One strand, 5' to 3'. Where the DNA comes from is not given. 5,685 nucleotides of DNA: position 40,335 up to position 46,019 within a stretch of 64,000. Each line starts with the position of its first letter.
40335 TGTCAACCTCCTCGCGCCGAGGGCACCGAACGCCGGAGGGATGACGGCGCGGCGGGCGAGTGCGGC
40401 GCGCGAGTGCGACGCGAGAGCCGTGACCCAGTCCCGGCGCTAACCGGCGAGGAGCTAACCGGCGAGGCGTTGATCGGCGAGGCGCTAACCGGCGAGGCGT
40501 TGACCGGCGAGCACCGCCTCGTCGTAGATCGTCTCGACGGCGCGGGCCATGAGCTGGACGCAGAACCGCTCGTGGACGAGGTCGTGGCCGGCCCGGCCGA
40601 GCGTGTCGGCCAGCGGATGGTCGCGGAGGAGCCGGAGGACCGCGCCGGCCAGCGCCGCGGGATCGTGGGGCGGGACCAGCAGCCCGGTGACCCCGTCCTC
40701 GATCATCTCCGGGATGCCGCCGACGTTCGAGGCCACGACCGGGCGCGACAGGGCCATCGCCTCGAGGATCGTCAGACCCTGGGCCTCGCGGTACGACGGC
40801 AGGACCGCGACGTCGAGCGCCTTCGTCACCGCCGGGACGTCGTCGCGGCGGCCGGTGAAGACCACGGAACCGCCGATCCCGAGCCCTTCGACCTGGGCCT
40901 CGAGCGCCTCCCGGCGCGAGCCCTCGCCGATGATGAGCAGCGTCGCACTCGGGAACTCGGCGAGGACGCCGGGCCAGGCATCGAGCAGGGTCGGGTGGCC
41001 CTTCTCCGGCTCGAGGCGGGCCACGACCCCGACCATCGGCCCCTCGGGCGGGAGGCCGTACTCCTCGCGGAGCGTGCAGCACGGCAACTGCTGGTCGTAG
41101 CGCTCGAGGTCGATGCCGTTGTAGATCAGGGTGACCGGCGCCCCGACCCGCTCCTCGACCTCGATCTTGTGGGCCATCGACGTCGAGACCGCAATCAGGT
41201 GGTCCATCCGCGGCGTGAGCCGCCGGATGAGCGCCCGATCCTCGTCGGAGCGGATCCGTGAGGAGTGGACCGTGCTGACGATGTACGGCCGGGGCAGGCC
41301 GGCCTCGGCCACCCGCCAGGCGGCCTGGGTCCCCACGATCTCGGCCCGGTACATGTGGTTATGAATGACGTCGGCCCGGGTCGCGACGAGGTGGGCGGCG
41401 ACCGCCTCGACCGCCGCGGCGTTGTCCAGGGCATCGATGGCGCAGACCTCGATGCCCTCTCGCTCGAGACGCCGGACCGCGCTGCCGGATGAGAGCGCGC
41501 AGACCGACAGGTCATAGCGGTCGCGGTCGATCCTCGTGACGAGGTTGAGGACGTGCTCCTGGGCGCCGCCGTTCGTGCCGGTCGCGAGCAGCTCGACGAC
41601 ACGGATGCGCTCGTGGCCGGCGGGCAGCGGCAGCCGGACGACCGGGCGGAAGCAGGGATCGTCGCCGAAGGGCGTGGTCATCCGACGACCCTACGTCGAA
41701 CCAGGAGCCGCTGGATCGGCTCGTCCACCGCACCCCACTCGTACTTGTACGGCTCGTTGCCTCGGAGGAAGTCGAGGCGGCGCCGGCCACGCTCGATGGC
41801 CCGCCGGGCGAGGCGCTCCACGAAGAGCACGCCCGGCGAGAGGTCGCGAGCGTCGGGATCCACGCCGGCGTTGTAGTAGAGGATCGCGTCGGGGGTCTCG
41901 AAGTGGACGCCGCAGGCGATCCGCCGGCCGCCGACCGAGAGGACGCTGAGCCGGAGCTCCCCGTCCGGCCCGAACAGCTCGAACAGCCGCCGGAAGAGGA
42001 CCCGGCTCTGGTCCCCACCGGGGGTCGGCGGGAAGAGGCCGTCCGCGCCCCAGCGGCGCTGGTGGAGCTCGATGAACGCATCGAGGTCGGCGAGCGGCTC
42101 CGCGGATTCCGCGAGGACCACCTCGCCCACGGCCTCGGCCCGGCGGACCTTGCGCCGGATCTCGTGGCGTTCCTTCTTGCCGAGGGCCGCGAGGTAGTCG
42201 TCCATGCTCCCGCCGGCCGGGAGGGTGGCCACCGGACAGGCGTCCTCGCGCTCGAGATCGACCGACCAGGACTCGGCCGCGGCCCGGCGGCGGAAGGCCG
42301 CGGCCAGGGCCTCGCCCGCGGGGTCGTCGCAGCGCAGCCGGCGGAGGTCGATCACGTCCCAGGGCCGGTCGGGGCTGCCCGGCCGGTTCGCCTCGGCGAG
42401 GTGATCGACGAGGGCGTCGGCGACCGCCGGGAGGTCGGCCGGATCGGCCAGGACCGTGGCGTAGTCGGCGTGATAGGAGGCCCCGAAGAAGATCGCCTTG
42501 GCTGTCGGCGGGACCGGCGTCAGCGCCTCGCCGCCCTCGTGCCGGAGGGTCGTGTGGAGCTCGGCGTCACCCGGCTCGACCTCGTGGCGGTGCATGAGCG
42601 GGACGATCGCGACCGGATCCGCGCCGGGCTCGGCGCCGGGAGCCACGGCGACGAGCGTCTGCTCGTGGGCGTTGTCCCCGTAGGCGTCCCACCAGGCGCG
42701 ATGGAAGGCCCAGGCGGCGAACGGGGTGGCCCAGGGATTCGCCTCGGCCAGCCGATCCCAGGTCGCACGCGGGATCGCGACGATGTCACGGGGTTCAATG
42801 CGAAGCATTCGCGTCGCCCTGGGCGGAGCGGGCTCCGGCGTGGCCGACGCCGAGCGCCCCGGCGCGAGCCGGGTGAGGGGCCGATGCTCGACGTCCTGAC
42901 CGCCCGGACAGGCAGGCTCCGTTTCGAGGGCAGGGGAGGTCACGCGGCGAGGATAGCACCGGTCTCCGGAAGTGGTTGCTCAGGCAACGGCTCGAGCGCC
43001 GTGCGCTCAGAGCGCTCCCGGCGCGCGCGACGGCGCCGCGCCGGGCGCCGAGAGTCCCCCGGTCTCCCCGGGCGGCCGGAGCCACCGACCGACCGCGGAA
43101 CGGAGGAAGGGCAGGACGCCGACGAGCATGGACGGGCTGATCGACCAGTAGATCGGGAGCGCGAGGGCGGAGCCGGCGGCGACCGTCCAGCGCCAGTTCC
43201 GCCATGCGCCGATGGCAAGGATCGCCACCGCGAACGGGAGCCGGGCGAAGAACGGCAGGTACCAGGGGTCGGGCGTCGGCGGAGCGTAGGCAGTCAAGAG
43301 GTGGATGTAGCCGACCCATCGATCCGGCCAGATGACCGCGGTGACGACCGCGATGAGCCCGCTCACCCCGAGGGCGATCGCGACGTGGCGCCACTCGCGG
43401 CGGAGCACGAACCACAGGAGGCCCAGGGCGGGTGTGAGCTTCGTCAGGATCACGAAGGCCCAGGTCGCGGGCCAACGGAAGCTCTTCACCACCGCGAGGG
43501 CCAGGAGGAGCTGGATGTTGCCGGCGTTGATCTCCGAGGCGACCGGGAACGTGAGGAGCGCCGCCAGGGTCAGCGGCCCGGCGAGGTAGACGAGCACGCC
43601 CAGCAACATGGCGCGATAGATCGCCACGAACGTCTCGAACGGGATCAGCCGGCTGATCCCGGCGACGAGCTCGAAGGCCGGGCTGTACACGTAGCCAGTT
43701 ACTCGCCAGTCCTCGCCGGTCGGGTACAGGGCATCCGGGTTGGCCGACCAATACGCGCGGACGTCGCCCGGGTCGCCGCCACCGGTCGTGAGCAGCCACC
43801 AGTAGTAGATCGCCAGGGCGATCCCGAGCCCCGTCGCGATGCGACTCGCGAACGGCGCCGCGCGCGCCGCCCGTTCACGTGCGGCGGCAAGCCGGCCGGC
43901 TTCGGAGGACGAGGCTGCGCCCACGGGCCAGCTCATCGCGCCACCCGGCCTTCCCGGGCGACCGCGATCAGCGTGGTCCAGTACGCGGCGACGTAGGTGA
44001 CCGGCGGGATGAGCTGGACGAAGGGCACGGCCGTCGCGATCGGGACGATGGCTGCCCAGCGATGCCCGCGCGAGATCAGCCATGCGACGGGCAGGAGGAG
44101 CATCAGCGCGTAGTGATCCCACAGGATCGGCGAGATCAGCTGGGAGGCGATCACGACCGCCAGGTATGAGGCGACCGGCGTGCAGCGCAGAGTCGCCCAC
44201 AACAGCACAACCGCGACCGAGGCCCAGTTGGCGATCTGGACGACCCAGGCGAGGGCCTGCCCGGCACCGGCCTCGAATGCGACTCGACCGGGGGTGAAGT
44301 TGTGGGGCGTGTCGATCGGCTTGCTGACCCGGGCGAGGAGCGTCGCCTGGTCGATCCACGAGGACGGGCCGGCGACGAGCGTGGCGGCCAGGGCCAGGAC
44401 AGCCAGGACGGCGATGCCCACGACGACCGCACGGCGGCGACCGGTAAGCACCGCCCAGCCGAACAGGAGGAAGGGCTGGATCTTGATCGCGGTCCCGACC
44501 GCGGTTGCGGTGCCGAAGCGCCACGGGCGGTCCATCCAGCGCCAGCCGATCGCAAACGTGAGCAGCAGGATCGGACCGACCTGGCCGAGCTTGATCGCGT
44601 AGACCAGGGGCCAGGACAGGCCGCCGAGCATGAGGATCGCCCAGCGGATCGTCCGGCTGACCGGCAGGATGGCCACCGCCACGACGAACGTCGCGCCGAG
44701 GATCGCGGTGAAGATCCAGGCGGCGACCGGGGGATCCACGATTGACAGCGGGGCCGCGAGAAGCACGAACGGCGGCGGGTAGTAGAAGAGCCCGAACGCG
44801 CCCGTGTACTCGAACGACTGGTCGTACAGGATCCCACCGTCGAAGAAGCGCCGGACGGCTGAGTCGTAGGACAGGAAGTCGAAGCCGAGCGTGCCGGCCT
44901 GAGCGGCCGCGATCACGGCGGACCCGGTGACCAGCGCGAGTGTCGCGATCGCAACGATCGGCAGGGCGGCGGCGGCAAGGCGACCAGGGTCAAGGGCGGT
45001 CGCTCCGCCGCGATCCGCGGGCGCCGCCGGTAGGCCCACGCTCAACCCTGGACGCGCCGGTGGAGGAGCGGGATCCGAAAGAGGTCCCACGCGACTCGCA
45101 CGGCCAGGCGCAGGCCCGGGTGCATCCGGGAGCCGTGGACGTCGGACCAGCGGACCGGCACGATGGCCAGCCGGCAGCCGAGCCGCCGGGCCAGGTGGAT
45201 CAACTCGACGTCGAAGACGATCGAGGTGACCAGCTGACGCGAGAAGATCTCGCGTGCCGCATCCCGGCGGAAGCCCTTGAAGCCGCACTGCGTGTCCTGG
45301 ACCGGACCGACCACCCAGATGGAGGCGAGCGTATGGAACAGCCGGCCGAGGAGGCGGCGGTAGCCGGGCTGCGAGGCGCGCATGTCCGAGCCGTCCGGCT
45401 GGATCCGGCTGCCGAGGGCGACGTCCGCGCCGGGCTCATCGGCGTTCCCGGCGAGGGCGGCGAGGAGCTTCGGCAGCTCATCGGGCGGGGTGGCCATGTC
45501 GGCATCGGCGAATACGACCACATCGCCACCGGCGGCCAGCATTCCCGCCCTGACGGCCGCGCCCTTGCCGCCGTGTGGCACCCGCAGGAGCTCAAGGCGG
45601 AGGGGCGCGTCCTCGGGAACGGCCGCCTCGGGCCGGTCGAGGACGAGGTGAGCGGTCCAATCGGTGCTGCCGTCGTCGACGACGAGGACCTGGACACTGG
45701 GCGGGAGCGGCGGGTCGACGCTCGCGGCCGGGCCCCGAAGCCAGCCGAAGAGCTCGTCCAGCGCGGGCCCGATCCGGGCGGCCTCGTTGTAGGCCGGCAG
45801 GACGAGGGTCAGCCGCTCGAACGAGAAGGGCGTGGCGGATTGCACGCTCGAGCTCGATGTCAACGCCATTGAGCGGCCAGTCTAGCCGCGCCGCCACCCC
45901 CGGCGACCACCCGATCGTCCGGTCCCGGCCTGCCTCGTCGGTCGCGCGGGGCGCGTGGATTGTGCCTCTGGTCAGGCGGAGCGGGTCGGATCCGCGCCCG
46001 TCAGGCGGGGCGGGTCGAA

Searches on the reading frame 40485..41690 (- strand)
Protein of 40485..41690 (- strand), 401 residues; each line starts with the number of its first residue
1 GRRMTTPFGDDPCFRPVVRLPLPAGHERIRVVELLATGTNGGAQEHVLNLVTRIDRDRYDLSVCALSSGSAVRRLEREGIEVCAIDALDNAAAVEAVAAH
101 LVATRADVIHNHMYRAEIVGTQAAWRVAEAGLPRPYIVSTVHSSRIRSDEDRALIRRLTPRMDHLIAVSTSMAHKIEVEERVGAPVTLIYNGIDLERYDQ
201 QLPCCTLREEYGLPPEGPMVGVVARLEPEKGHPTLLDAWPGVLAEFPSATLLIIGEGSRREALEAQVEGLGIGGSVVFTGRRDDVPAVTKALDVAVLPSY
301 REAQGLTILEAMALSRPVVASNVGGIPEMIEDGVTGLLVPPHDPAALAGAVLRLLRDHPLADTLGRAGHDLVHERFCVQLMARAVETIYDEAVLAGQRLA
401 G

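Call 28: search_protein_families(library=pfam, proteins=[window:40485-41690:-])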
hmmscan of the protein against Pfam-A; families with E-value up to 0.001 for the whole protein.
window:40485-41690:- (401 aa): 5 families
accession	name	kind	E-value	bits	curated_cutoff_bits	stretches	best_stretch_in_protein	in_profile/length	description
PF13692.12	Glyco_trans_1_4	-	2e-42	145.2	27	1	218-357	2-142/142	Glycosyl transferases group 1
PF00534.26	Glycos_transf_1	-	2.9e-41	141.3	26.4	1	207-368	5-169/172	Glycosyl transferases group 1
PF13439.12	Glyco_transf_4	-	1e-16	61.9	28.5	1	41-197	2-170/170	Glycosyltransferase Family 4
PF13579.12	Glyco_trans_4_4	-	1.1e-09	39.3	29.7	1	41-192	1-158/158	Glycosyl transferase 4-like domain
PF20706.3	GT4-conflict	-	1.8e-06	27.6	26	1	147-336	132-326/385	Family 4 Glycosyltransferase in conflict systems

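Call 54: find_encoding_contigs(protein=window:40485-41681:-, flank=10000, max_places=10)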
Protein window:40485-41681:- (398 aa): no gene with exactly this product is on record in the collection.

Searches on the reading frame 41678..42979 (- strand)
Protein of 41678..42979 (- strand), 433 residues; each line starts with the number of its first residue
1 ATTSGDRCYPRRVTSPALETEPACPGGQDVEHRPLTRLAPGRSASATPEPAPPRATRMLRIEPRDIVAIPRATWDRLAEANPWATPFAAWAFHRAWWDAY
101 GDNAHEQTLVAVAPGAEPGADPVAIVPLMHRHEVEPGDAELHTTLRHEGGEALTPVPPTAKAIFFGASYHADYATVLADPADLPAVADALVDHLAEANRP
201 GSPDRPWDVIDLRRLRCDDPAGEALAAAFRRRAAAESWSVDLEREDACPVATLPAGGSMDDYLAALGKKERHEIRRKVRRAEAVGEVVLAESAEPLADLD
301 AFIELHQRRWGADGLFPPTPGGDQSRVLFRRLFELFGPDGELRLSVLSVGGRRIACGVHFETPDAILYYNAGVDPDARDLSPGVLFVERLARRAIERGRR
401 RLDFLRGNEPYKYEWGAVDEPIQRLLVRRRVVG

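Call 28: search_protein_families(library=pfam, proteins=[window:41678-42979:-])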
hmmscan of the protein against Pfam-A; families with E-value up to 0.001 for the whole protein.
window:41678-42979:- (433 aa): 2 families
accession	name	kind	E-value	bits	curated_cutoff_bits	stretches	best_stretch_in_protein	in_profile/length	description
PF13480.13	Acetyltransf_6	-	1.2e-32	113.4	22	1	269-412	2-142/143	Acetyltransferase (GNAT) domain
PF07395.17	Mig-14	-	1.9e-08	34.5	22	1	266-415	107-255/264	Mig-14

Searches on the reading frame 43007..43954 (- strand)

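Call 28: search_protein_families(library=pfam, proteins=[window:43007-43954:-])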
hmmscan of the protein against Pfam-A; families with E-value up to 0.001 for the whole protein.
window:43007-43954:- (315 aa): 1 family
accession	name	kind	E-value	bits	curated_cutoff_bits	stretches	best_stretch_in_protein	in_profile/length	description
PF09594.16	GT87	-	4.3e-06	27.1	25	1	88-263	1-202/237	Glycosyltransferase family 87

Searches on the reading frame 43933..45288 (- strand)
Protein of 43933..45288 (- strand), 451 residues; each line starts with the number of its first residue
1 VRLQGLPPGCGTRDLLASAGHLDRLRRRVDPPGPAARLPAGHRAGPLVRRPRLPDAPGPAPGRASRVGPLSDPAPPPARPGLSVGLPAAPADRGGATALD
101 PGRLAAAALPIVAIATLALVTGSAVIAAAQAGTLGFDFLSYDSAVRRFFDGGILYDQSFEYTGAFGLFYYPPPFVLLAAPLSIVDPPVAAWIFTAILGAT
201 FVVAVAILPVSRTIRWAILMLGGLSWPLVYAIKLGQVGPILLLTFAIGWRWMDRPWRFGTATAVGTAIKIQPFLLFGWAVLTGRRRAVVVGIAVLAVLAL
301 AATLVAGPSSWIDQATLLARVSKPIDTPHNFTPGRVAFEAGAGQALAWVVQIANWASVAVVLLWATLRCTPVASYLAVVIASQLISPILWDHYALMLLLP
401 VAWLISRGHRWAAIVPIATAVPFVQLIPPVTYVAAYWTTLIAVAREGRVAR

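Call 28: search_protein_families(library=pfam, proteins=[window:43933-45288:-])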
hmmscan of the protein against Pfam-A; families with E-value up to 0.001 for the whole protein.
window:43933-45288:- (451 aa): 1 family
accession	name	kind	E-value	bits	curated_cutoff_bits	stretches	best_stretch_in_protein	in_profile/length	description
PF09594.16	GT87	-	1.5e-20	74.4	25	1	168-387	1-237/237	Glycosyltransferase family 87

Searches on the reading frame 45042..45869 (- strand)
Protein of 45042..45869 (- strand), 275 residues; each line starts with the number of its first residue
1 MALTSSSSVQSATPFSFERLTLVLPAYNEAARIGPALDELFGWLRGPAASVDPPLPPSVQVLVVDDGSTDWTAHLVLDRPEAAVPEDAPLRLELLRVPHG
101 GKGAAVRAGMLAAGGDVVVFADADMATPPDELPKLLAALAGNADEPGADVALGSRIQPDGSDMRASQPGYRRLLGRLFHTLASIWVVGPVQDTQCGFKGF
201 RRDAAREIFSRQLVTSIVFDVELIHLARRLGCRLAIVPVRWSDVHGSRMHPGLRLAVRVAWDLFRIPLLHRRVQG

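Call 28: search_protein_families(library=pfam, proteins=[window:45042-45869:-])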
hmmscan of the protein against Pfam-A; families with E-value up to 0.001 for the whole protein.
window:45042-45869:- (275 aa): 2 families
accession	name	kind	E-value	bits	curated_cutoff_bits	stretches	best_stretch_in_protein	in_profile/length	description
PF00535.33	Glycos_transf_2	-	2.9e-22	79.8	23.3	1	22-209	2-168/168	Glycosyl transferase family 2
PF13641.12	Glyco_tranf_2_3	-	0.00033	21.2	27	0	20-139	3-111/230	Glycosyltransferase like family 2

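Call 37: find_encoding_contigs(protein=window:45042-45869:-, flank=10000, max_places=10)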
Protein window:45042-45869:- (275 aa): no gene with exactly this product is on record in the collection.
